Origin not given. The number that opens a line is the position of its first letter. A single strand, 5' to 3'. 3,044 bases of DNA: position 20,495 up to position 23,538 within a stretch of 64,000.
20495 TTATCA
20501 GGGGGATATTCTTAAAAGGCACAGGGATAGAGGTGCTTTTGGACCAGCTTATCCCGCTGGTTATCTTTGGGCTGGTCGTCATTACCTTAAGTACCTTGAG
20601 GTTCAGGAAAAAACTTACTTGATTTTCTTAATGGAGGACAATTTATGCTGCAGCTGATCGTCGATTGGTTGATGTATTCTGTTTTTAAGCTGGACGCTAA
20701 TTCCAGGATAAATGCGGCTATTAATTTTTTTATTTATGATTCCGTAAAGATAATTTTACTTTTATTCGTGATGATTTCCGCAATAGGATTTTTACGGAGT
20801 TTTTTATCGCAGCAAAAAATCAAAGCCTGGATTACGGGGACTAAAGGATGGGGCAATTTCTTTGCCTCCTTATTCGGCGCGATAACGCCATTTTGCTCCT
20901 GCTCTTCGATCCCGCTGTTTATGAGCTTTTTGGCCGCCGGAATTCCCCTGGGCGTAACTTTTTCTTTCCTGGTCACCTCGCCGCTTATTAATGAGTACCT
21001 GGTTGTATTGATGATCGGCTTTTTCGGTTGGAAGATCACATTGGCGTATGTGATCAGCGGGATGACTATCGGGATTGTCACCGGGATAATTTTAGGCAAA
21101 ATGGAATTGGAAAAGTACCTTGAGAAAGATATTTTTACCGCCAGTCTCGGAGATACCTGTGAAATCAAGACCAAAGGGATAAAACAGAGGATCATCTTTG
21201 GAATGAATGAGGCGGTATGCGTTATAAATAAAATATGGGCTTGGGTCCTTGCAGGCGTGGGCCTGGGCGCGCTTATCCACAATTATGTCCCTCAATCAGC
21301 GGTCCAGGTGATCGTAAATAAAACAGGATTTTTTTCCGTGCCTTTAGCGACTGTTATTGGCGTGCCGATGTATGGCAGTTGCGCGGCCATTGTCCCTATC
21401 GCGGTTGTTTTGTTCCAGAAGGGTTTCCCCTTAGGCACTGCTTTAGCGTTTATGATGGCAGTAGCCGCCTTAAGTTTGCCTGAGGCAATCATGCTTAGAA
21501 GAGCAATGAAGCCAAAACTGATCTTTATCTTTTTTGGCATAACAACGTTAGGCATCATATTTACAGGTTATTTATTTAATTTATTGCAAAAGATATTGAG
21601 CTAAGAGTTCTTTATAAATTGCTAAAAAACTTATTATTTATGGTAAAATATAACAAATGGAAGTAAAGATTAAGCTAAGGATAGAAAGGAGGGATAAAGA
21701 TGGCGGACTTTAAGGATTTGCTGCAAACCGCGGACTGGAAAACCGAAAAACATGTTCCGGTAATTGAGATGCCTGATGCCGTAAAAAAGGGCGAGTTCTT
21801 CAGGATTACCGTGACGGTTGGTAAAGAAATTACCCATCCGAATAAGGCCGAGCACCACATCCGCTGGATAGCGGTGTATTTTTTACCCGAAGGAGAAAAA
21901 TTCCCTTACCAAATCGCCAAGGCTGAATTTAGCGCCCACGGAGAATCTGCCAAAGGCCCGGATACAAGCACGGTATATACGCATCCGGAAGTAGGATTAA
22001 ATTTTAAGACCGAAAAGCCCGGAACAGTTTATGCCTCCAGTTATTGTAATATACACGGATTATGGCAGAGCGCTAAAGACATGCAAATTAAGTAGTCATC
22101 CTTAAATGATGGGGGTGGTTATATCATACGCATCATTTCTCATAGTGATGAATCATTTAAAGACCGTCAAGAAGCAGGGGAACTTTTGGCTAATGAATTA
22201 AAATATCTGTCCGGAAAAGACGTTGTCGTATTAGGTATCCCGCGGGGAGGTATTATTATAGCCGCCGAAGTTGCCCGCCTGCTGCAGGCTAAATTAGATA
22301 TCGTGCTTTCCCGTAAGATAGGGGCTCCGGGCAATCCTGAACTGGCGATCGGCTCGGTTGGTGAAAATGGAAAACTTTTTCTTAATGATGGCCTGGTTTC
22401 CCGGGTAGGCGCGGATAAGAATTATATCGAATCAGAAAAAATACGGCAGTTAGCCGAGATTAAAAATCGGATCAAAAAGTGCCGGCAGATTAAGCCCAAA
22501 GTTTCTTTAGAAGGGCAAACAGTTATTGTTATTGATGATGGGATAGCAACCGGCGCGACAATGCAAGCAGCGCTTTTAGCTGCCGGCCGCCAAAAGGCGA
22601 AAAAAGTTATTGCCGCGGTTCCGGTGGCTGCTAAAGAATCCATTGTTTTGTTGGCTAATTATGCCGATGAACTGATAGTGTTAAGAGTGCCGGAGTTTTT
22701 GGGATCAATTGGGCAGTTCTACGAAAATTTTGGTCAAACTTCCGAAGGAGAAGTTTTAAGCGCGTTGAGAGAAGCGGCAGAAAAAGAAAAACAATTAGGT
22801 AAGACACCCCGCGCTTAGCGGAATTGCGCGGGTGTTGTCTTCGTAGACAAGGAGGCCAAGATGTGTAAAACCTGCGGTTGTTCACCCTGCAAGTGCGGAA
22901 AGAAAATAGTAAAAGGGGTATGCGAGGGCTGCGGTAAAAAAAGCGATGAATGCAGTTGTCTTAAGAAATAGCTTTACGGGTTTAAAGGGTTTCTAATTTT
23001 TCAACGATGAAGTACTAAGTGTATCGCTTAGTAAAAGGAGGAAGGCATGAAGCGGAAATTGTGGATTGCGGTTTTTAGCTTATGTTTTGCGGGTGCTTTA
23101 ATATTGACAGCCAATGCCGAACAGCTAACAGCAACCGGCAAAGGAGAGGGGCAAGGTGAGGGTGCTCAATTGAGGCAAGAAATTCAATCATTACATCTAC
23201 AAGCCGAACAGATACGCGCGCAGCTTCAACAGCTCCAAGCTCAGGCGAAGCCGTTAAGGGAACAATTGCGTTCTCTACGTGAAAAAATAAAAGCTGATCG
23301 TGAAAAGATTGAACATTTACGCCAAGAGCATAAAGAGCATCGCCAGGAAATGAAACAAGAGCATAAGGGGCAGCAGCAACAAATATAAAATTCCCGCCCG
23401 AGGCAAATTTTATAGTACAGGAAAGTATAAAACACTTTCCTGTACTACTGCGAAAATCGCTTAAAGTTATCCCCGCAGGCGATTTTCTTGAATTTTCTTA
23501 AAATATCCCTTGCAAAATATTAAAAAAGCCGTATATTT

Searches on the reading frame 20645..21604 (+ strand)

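Call 16: search_protein_families(library=pfam, proteins=[window:20645-21604:+])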
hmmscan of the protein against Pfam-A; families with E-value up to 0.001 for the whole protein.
window:20645-21604:+ (319 aa): 1 family
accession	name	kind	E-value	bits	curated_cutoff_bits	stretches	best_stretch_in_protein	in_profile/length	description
PF03773.19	ArsP_1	-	2.5e-64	217.7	32.3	1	22-312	2-293/294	Predicted permease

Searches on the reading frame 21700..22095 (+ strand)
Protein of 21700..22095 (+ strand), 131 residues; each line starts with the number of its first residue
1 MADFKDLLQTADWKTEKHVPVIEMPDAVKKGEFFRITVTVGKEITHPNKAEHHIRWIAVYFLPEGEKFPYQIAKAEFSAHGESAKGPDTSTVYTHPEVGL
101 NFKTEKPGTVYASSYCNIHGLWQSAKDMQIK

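Call 16: search_protein_families(library=pfam, proteins=[window:21700-22095:+])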
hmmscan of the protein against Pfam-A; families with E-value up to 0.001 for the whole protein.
window:21700-22095:+ (131 aa): 1 family
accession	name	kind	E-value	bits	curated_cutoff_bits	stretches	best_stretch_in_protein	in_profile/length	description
PF01880.24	Desulfoferrodox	-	5.8e-35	120.2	22.2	1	11-124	2-97/98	Desulfoferrodoxin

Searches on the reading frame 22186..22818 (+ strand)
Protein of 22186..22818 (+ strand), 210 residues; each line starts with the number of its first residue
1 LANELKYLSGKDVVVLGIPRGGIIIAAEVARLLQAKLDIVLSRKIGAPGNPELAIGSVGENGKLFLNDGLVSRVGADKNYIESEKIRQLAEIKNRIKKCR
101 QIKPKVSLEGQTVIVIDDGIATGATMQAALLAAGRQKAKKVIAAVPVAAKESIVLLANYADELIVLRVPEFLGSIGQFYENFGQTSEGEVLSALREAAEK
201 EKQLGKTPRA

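Call 16: search_protein_families(library=pfam, proteins=[window:22186-22818:+])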
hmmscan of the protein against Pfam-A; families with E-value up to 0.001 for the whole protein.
window:22186-22818:+ (210 aa): 1 family
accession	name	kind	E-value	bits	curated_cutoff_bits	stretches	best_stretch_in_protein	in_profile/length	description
PF00156.33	Pribosyltran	-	2.1e-18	66.5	26.3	1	6-161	24-138/158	Phosphoribosyl transferase domain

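Call 56: find_homologous_proteins(query=window:22186-22818:+, max_evalue=1e-40)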
Query window:22186-22818:+ (210 aa): 2440 proteins with E <= 1e-40 among 8000 candidates; the best 120 are listed.
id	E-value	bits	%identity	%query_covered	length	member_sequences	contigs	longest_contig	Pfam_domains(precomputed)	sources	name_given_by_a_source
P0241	4.2e-105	367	87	97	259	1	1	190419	PF00156.34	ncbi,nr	ncbi:MAG: phosphoribosyltransferase family protein [Candidatus Omnitrophica bacterium]|nr:phosphorib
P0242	3.2e-101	355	87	96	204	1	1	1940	PF00156.34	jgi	-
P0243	3.0e-99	348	85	95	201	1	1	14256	PF00156.34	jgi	-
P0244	2.0e-97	342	85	93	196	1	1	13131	PF00156.34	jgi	-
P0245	2.7e-94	332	93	85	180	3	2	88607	PF00156.34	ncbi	-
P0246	4.1e-93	328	90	85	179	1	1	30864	PF00156.34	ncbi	-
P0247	2.9e-90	319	89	83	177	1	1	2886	PF00156.34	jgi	-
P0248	4.8e-90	318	89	83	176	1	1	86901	PF00156.34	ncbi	-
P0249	3.4e-87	309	87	81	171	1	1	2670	PF00156.34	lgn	-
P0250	7.6e-83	295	83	85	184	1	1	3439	PF00156.34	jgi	-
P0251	1.0e-82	294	87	78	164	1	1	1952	PF00156.34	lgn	-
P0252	3.2e-82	293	84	81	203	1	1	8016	PF00156.34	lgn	-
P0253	2.9e-81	290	85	79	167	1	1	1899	PF00156.34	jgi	jgi:predicted phosphoribosyltransferase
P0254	1.0e-78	281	68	95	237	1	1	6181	PF00156.34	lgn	-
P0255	6.3e-78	279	69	90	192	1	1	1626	PF00156.34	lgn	-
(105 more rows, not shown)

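Call 57: find_encoding_contigs(protein=P0245, flank=4000, max_places=3)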
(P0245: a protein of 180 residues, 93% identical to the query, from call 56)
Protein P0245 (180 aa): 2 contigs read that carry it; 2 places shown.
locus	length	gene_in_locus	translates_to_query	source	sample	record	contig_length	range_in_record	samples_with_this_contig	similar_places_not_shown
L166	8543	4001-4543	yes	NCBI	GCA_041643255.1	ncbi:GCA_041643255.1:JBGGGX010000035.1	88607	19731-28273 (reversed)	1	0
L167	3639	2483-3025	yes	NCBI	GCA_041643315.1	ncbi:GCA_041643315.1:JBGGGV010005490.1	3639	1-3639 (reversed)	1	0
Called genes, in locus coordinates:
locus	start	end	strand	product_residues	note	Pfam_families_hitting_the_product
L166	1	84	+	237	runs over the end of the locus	PF07610:DUF1573, PF22544:HYDIN_VesB_CFA65-like_Ig (weak)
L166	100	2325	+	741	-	PF00403:HMA, PF00122:E1-E2_ATPase, PF00702:Hydrolase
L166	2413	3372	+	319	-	PF03773:ArsP_1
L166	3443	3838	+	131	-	PF01880:Desulfoferrodox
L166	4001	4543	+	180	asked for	PF00156:Pribosyltran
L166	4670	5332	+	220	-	PF00440:TetR_N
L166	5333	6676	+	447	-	PF02321:OEP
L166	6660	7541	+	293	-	PF25997:BSH_YhbJ (faint), PF25917:BSH_RND, PF25919:BSH_CusB (weak), PF25973:BSH_CzcB (weak), PF25885:HH_EMRA (weak), PF25954:Beta-barrel_RND_2, PF25963:Beta-barrel_AAEA, PF25990:Beta-barrel_YknX (weak), +2 more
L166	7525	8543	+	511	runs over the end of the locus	PF07690:MFS_1, PF00083:Sugar_tr, PF06609:TRI12 (faint)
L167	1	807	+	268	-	?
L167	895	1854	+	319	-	PF03773:ArsP_1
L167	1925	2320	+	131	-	PF01880:Desulfoferrodox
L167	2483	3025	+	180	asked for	PF00156:Pribosyltran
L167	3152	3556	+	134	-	PF00440:TetR_N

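Call 58: find_encoding_contigs(protein=P0241, flank=4000, max_places=2)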
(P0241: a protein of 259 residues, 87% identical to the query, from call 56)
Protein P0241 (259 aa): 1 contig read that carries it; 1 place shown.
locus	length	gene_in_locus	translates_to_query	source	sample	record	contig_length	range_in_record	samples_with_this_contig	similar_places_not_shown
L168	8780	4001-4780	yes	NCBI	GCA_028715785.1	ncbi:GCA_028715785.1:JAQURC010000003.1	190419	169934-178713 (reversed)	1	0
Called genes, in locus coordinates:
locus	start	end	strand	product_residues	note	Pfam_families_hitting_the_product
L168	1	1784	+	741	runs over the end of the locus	PF00403:HMA, PF00122:E1-E2_ATPase, PF00702:Hydrolase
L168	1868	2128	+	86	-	-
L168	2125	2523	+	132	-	PF02321:OEP (weak)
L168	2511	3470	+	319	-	PF03773:ArsP_1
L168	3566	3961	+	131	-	PF01880:Desulfoferrodox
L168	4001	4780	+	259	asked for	PF00156:Pribosyltran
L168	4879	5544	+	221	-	PF00440:TetR_N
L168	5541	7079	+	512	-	PF02321:OEP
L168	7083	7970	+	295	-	PF00364:Biotin_lipoyl (weak), PF25917:BSH_RND, PF25954:Beta-barrel_RND_2, PF25989:YknX_C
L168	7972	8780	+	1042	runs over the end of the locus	PF00873:ACR_tran, PF03176:MMPL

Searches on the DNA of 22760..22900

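Call 64: search_rna_families(source=window, start=22760, end=22900, threshold=evalue, max_evalue=10, show_alignments=2)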
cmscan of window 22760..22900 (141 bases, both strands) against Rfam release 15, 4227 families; matches with E-value up to 10: 0.
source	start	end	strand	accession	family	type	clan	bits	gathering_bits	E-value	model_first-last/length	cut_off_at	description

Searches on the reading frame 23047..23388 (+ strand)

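Call 16: search_protein_families(library=pfam, proteins=[window:23047-23388:+])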
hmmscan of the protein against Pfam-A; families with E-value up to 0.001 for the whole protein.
window:23047-23388:+ (113 aa): 2 families
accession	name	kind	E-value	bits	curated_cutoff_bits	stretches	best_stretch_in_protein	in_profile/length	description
PF10186.14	ATG14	-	2e-05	24.3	33.2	1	35-105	50-116/347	Vacuolar sorting 38 and autophagy-related subunit 14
PF11932.13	DUF3450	-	6.2e-05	22.9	32.6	1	8-99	3-92/241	Protein of unknown function (DUF3450)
